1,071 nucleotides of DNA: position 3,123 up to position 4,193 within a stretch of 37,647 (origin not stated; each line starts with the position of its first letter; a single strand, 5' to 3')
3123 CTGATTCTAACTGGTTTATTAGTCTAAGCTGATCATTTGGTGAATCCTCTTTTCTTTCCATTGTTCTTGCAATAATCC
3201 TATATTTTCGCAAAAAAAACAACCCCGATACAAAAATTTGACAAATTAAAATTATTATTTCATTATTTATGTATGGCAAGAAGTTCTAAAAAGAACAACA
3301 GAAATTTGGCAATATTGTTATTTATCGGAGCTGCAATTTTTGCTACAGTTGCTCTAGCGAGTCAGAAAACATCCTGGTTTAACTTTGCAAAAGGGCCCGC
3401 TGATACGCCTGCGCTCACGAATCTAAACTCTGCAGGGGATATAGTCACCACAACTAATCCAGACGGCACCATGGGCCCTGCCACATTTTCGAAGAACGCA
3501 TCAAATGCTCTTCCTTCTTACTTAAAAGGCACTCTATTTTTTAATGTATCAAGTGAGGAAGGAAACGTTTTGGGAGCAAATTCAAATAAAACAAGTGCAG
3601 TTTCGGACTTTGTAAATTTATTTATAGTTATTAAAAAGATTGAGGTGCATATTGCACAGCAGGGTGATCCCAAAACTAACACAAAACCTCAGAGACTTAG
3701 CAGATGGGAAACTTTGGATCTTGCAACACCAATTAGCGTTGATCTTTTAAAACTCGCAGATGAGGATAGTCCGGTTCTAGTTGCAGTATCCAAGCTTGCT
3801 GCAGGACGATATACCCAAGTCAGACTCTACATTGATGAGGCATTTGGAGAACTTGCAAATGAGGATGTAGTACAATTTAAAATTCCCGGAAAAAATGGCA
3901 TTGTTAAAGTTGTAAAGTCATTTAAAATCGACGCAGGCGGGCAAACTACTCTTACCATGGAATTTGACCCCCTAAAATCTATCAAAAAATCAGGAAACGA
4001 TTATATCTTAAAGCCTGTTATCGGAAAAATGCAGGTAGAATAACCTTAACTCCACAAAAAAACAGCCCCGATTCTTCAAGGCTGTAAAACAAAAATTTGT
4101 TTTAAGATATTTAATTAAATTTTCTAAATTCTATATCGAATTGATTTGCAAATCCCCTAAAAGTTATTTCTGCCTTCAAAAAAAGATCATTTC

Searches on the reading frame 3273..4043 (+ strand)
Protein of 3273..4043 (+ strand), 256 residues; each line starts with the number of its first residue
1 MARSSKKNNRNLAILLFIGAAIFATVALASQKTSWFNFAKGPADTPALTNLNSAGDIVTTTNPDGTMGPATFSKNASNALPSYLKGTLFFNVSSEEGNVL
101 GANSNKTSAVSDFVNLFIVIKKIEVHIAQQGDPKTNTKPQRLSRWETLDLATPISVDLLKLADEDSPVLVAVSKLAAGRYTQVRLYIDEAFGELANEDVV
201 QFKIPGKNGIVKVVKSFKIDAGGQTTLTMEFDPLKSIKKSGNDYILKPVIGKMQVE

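Call 26: find_encoding_contigs(protein=window:3273-4043:+, flank=10000, max_places=3)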
Protein window:3273-4043:+ (256 aa): 17 contigs read that carry it; 3 places shown.
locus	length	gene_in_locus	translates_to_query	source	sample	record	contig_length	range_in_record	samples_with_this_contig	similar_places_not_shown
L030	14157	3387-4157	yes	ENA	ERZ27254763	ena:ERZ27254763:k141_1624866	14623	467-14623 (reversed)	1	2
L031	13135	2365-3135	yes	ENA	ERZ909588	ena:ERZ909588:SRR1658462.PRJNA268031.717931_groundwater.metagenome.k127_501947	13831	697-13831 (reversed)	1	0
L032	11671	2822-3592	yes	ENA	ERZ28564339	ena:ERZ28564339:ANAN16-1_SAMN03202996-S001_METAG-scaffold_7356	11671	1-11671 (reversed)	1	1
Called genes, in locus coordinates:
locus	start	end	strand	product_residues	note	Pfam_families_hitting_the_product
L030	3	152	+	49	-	?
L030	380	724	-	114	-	-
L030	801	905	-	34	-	-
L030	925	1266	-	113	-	-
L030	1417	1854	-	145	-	-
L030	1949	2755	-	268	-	PF00413:Peptidase_M10 (faint)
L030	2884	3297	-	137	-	-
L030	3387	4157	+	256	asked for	PF14321:DUF4382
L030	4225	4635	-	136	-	-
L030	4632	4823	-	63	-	-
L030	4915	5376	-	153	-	-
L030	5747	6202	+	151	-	PF02661:Fic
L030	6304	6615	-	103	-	-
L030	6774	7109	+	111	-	-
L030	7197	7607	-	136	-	-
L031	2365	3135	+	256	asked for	PF14321:DUF4382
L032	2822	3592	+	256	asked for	PF14321:DUF4382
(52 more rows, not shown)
